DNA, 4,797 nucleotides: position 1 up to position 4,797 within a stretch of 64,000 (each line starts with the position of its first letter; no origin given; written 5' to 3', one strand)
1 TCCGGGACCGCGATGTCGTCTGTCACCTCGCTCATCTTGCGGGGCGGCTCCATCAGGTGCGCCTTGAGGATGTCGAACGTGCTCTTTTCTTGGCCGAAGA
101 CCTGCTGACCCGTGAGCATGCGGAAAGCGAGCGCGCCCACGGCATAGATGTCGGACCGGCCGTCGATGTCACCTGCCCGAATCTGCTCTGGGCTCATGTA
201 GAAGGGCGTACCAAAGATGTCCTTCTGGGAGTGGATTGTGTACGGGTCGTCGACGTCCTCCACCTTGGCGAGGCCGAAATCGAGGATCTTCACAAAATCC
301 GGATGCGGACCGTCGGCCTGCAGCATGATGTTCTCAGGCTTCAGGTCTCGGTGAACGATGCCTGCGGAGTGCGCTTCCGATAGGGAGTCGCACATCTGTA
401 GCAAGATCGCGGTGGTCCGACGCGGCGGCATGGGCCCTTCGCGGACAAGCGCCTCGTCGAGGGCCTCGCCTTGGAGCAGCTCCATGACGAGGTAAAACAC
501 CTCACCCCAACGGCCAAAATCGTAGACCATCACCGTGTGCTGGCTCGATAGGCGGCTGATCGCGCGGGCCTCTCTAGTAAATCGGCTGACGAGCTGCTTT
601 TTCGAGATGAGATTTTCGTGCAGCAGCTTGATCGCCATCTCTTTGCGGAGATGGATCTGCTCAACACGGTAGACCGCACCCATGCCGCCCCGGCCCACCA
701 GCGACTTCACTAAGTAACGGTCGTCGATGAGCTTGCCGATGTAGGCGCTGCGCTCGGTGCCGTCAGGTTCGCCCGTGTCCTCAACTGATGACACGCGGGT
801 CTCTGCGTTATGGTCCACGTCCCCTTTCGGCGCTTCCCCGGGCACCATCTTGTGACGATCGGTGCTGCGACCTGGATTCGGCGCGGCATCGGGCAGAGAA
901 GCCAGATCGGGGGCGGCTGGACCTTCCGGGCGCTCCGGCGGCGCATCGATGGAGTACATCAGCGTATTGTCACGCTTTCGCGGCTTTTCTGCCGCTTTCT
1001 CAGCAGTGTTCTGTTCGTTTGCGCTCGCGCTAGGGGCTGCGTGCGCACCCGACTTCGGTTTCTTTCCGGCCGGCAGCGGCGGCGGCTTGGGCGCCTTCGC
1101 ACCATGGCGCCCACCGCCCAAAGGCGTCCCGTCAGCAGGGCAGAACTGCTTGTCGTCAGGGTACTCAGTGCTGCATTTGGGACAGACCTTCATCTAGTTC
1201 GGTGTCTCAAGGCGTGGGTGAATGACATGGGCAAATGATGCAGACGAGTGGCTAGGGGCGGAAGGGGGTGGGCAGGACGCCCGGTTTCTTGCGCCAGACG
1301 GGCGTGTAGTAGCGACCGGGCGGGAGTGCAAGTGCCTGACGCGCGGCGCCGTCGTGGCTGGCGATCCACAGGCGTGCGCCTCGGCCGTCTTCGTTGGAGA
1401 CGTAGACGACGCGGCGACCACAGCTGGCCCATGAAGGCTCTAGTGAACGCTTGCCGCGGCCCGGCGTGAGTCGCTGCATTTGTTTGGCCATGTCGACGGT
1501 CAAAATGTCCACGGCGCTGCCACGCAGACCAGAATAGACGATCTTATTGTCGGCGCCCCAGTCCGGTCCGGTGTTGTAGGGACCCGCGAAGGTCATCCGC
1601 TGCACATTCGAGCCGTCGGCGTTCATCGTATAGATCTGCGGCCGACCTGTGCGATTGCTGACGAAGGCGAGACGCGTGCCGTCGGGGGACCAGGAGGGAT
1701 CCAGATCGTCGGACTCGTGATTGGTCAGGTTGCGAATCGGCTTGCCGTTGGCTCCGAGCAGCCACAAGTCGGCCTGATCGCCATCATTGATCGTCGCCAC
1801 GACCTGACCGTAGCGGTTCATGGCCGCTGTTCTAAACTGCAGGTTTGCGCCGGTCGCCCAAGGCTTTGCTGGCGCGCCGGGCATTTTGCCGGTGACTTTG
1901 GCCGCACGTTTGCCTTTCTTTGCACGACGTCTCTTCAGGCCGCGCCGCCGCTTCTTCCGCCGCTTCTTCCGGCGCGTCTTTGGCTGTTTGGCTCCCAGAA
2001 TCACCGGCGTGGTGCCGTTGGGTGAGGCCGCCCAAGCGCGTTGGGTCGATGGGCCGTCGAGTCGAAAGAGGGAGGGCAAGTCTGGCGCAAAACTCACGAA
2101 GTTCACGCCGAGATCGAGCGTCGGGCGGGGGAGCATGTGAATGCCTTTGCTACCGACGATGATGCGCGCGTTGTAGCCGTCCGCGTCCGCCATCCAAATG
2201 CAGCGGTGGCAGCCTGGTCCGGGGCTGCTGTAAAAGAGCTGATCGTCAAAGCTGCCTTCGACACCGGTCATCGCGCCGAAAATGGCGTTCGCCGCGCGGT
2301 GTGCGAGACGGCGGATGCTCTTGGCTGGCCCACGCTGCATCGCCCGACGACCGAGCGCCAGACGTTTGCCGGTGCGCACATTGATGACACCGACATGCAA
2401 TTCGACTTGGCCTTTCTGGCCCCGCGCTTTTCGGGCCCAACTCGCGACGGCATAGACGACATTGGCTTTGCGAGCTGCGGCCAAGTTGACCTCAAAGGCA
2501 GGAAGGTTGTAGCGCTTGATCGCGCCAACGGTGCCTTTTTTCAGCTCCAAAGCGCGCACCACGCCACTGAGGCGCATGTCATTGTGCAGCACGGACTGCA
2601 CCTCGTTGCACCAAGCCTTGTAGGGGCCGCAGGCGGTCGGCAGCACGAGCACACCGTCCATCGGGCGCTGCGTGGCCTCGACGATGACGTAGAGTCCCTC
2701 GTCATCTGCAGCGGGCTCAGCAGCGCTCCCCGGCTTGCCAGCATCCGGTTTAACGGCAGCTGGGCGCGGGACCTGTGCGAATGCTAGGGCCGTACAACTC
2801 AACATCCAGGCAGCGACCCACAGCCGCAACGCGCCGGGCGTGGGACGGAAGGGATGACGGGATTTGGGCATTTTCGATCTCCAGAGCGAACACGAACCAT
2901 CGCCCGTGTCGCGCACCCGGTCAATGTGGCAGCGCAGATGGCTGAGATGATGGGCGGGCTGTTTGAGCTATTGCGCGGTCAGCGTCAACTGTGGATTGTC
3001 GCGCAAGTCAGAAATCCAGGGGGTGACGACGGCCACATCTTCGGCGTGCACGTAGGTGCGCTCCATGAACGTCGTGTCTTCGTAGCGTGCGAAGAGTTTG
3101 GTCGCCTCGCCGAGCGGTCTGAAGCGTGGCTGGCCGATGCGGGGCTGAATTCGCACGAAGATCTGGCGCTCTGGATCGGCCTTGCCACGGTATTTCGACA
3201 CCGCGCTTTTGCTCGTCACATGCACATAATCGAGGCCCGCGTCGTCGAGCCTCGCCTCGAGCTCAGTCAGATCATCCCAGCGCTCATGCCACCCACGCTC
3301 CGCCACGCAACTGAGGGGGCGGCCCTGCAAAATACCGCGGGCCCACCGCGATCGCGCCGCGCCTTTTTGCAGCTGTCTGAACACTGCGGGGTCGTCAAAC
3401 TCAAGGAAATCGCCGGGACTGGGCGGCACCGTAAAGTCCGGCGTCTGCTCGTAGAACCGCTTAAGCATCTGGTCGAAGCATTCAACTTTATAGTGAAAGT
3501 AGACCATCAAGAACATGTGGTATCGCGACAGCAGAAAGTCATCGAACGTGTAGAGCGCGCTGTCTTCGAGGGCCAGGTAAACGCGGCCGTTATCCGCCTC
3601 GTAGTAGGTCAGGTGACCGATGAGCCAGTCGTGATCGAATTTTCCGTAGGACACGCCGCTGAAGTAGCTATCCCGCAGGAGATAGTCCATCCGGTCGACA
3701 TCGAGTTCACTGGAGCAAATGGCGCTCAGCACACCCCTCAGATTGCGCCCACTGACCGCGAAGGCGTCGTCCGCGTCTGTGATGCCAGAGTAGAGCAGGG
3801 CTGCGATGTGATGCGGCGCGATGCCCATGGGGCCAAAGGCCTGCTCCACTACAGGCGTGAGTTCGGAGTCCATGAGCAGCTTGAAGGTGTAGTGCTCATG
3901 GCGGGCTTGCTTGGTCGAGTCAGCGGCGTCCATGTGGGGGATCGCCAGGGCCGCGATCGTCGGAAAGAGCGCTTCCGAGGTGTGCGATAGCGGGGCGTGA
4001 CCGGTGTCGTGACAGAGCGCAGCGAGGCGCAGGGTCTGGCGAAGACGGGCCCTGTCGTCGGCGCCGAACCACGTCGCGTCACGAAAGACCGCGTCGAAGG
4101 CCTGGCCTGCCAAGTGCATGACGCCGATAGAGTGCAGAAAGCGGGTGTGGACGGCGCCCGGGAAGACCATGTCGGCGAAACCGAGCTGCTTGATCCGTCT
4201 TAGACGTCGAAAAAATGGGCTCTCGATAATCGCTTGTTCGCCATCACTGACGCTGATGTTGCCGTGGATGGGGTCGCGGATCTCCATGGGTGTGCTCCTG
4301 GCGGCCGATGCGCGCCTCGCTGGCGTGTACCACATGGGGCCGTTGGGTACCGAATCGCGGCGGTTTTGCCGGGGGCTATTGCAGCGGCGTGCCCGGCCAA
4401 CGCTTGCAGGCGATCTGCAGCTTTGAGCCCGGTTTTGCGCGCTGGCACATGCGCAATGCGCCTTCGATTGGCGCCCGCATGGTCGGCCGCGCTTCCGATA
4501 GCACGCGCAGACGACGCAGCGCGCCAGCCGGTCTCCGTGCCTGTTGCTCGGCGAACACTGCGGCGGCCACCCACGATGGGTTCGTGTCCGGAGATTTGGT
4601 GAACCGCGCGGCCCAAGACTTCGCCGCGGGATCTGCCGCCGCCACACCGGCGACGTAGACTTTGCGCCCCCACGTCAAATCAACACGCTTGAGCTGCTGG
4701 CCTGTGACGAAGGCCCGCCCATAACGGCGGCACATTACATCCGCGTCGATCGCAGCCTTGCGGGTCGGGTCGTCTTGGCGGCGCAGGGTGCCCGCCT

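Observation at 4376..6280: rodA is translationally coupled (ATGA overlap) to a TMTC/PMT-like TPR membrane protein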

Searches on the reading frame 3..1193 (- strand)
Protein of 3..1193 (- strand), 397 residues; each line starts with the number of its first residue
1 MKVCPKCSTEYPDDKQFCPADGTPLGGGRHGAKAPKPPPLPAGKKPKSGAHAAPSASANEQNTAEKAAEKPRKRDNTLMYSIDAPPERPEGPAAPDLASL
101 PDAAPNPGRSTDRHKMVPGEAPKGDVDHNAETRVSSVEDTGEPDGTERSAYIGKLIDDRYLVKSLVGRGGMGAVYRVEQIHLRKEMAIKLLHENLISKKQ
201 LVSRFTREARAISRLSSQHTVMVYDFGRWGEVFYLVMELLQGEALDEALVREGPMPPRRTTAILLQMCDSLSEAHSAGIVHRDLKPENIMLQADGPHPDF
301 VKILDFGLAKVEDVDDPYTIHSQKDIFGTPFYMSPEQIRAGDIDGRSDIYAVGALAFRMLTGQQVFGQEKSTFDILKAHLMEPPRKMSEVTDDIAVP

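Call 43: search_protein_families(library=pfam, proteins=[window:3-1193:-], max_evalue=0.001)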
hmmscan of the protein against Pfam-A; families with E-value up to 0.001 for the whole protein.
window:3-1193:- (397 aa): 6 families
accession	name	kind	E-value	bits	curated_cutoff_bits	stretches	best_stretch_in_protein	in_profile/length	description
PF00069.31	Pkinase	-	6.2e-45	154.1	31.7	1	161-372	2-203/263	Protein kinase domain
PF07714.23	PK_Tyr_Ser-Thr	-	6.2e-26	91.7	23.1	1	164-368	5-207/258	Protein tyrosine and serine/threonine kinase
PF06293.20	Kdo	-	1.1e-05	25.4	21.3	1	181-306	35-166/207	Lipopolysaccharide kinase (Kdo/WaaP) family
PF13240.11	Zn_Ribbon_1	-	0.0002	21.5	25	1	4-20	2-18/23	zinc-ribbon domain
PF01636.29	APH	-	0.00072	19.8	23.2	0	274-313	165-201/239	Phosphotransferase enzyme family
PF03109.22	ABC1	-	0.00087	18.9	22.9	0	234-310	144-215/244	ABC1 atypical kinase-like domain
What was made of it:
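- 3..1193 (-): N-terminal part of a Ser/Thr protein kinase. The gene runs off the window and is the last conserved gene of the string. Pfam Pkinase 6e-45 (call 43).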

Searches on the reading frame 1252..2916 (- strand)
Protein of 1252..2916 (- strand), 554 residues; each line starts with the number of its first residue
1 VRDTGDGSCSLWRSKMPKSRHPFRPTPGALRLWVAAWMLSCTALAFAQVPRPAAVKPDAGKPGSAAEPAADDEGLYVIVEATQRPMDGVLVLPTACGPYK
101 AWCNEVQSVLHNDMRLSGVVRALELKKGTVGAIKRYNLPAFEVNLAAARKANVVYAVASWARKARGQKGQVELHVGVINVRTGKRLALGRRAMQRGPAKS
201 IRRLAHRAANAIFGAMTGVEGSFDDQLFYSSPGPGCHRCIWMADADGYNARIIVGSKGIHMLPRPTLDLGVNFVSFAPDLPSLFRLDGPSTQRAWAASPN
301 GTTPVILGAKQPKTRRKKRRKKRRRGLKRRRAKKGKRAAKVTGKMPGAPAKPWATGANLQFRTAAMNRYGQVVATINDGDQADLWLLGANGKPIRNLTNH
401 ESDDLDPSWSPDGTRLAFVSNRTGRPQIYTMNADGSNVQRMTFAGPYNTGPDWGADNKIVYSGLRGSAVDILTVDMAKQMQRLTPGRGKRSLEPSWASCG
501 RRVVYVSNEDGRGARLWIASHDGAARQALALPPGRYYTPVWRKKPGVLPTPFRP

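Call 6: search_protein_families(library=pfam, proteins=[window:1252-2916:-], max_evalue=0.01)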
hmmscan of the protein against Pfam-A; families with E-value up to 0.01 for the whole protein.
window:1252-2916:- (554 aa): 3 families
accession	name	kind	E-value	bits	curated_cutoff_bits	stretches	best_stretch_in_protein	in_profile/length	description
PF07676.18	PD40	-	2e-18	66.2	20.9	1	395-429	2-37/38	WD40-like Beta Propeller Repeat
PF00930.27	DPPIV_N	-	0.00016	21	22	1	382-453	23-93/354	Dipeptidyl peptidase IV (DPP IV) N-terminal region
PF10647.15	Gmad1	-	0.00018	21.9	20.5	0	349-414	13-77/251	Lipoprotein LpqB beta-propeller domain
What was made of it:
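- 1252..2916 (-): Periplasmic TolB-like PD40 beta-propeller protein, the next gene in the string. Pfam PD40 (call 6).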

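Call 7: search_protein_families(library=ncbifam, proteins=[window:1252-2916:-], max_evalue=0.01)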
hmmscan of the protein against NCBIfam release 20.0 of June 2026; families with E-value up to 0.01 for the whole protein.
window:1252-2916:- (554 aa): 6 families
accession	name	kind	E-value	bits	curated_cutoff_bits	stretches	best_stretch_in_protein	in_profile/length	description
TIGR02800.1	propeller_TolB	equivalog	3.1e-56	191.1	343.15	2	371-541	248-417/418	Tol-Pal system beta propeller repeat protein TolB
NF002183.0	PRK01029.1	equivalog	1.6e-18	67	405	1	388-541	267-422/429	Tol-Pal system protein TolB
NF053518.1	DipepPtdsDpp5Prph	equivalog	3.8e-12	45.5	900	1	380-442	40-102/655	dipeptidyl-peptidase Dpp5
NF003124.0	PRK04043.1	equivalog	1.5e-11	43.8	428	1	372-509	247-388/419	Tol-Pal system protein TolB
NF033523.0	lasso_peptidase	equivalog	3.5e-09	36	400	1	365-456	43-142/638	Atxe2 family lasso peptide isopeptidase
NF052339.1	hydrazine_alpha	equivalog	8.2e-05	20.7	800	1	364-443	67-146/804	hydrazine synthase subunit alpha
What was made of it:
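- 1252..2916 (-): TIGR02800 3e-56, below its cut-off (call 7).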

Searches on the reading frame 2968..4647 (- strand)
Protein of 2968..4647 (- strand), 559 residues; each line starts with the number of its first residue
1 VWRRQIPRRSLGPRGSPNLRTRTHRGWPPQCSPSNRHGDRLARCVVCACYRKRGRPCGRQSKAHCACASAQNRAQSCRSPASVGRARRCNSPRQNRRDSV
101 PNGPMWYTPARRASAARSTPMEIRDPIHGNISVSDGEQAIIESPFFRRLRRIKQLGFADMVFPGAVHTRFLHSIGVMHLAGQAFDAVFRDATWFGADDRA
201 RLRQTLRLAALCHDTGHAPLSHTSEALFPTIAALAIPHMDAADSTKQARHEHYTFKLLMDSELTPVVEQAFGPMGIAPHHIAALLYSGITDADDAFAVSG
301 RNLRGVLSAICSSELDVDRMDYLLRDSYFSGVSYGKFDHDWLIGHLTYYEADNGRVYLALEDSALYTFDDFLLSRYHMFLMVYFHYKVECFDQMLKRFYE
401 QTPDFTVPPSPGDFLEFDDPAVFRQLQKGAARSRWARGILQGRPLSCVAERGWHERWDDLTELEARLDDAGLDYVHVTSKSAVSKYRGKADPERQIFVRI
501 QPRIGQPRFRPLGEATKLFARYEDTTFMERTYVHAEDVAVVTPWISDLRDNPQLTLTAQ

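Call 6: search_protein_families(library=pfam, proteins=[window:2968-4647:-], max_evalue=0.01)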
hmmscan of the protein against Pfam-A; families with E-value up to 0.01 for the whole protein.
window:2968-4647:- (559 aa): 2 families
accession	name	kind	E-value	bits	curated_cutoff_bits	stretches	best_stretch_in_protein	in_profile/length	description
PF01966.28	HD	-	5e-05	24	22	1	170-323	2-113/116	HD domain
PF19276.4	HD_assoc_2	-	0.00017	21.5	23.1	1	337-431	1-89/222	HD associated region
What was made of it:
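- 2968..4287 (-): HD-domain, dGTPase-like protein of about 439 aa. It is the gene directly downstream of TMTCL in every locus where TMTCL is present. Pfam HD and HD_assoc_2 (call 6).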

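Call 7: search_protein_families(library=ncbifam, proteins=[window:2968-4647:-], max_evalue=0.01)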
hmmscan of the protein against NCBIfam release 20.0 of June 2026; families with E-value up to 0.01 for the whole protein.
window:2968-4647:- (559 aa): 2 families
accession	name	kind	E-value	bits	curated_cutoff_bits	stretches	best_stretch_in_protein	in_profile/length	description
TIGR01353.1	dGTP_triPase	subfamily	8.2e-06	25.6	152.35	1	140-227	12-96/389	dGTP triphosphohydrolase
NF002205.0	PRK01096.1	equivalog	0.00042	19.5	439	1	139-226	34-123/444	deoxyguanosinetriphosphate triphosphohydrolase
